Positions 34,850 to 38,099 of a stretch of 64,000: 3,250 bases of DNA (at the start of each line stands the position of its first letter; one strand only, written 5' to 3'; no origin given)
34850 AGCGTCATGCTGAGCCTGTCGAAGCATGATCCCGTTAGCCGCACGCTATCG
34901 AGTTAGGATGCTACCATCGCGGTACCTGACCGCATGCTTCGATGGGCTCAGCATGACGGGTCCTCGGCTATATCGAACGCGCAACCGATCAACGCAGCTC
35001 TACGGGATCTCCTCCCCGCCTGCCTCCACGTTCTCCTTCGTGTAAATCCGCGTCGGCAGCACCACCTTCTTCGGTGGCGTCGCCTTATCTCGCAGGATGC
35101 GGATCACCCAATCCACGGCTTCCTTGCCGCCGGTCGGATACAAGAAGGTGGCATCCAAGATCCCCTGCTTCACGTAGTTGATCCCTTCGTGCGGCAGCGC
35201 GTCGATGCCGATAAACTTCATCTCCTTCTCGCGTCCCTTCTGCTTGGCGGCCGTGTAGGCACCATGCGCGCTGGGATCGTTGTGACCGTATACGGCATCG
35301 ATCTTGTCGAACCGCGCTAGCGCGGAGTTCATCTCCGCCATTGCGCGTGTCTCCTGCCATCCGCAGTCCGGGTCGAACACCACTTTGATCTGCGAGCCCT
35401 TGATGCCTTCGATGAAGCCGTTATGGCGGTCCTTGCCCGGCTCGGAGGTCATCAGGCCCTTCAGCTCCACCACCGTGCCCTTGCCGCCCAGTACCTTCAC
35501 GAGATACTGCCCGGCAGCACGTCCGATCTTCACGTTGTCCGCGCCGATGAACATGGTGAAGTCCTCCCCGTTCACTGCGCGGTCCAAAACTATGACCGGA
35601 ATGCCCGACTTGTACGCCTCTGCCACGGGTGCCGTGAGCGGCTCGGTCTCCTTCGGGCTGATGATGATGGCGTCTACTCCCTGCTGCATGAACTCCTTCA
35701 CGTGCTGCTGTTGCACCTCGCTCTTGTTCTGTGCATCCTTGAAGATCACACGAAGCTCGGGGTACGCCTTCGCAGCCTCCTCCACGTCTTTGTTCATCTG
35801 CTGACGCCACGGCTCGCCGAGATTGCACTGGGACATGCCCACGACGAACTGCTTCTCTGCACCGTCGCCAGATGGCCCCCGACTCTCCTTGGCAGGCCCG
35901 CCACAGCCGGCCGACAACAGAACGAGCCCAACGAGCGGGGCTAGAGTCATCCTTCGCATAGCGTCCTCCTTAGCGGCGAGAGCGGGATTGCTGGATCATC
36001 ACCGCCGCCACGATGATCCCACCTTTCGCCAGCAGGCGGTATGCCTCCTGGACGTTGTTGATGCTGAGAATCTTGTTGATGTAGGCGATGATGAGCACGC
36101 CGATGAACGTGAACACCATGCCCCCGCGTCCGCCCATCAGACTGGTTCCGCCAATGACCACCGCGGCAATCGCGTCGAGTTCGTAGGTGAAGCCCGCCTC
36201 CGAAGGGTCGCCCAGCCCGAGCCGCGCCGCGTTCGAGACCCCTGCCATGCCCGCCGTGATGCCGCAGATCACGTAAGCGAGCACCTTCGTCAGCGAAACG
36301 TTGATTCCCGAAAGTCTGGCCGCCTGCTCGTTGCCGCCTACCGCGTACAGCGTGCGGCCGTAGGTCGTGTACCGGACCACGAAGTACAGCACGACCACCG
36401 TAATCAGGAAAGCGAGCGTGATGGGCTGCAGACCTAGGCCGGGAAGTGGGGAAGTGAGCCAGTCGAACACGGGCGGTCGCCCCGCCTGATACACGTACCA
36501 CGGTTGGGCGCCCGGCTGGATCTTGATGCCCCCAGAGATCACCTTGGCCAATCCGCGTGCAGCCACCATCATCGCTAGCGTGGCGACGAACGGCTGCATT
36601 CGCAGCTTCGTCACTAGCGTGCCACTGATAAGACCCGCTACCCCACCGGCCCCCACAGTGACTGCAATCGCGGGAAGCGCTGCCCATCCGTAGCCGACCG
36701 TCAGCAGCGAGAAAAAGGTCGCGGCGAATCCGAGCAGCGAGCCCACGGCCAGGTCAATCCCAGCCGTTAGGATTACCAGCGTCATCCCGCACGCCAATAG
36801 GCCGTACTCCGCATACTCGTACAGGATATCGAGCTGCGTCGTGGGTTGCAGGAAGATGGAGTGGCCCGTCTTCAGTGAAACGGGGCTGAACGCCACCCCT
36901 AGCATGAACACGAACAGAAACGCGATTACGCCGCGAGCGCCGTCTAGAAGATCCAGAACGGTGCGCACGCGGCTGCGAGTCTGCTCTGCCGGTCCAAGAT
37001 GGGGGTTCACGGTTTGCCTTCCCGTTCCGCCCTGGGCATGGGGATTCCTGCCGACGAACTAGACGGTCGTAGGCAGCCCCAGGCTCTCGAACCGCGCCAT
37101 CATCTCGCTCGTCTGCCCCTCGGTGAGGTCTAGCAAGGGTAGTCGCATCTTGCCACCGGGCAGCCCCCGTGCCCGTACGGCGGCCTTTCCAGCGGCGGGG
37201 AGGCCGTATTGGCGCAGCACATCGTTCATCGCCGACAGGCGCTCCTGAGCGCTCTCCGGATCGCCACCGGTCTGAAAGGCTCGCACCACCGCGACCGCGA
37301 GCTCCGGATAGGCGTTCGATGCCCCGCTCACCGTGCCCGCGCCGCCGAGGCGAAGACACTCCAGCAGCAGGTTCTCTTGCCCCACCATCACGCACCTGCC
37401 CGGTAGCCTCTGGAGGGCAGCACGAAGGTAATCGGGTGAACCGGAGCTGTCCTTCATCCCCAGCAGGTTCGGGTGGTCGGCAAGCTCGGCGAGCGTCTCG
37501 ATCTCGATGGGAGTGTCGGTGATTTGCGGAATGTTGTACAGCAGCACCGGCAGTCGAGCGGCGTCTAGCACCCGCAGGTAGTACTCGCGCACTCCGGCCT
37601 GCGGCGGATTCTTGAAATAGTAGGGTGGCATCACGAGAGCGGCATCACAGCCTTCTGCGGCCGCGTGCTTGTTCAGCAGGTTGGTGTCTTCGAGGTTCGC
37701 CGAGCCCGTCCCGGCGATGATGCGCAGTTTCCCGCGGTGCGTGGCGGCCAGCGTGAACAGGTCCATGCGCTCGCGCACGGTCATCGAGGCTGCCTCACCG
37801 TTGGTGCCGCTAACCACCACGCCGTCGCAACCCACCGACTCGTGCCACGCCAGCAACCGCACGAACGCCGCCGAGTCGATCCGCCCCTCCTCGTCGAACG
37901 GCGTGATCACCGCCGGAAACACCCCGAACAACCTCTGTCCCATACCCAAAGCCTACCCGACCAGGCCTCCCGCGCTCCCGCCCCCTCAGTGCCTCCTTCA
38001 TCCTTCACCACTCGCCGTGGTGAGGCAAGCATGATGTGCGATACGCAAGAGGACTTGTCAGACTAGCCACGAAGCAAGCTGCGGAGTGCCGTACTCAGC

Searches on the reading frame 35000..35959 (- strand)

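Call 91: search_protein_families(library=pfam, proteins=[window:35000-35959:-], max_evalue=0.0001)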
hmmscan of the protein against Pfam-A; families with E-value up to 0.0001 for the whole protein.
window:35000-35959:- (319 aa): 4 families
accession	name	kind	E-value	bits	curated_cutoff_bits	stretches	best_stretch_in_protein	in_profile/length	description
PF13407.12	Peripla_BP_4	-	2.2e-50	172.1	35.1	1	41-291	2-256/258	Periplasmic binding protein domain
PF00532.27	Peripla_BP_1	-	2.7e-16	60.3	22.2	1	48-250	12-213/281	Periplasmic binding proteins and sugar binding domain of LacI family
PF13377.12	Peripla_BP_3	-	3.4e-07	30.9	26.5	1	173-308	24-164/167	Periplasmic binding protein-like domain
PF13458.12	Peripla_BP_6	-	7.6e-06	26.3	31.7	0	68-160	42-136/343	Periplasmic binding protein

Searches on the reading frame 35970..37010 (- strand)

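Call 91: search_protein_families(library=pfam, proteins=[window:35970-37010:-], max_evalue=0.0001)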
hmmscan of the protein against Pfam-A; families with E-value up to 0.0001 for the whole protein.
window:35970-37010:- (346 aa): 1 family
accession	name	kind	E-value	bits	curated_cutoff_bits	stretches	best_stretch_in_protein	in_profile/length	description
PF02653.21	BPD_transp_2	-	6.2e-45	153.9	26.8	1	61-336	4-268/269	Branched-chain amino acid transport system / permease component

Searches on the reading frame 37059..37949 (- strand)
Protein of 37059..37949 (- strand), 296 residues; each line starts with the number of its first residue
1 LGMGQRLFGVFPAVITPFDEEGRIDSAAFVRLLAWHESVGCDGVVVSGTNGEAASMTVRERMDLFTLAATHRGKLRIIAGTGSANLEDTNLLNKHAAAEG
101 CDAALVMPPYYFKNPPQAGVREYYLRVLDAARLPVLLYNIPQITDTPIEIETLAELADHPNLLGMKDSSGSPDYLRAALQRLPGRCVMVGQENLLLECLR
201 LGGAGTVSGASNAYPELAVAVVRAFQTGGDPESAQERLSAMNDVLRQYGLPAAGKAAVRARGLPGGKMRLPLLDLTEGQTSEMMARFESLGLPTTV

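Call 91: search_protein_families(library=pfam, proteins=[window:37059-37949:-], max_evalue=0.0001)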
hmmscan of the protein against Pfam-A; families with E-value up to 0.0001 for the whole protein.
window:37059-37949:- (296 aa): 1 family
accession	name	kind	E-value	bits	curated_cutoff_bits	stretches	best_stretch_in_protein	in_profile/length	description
PF00701.28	DHDPS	-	4.6e-56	190.1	22.1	1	8-286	3-285/289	Dihydrodipicolinate synthetase family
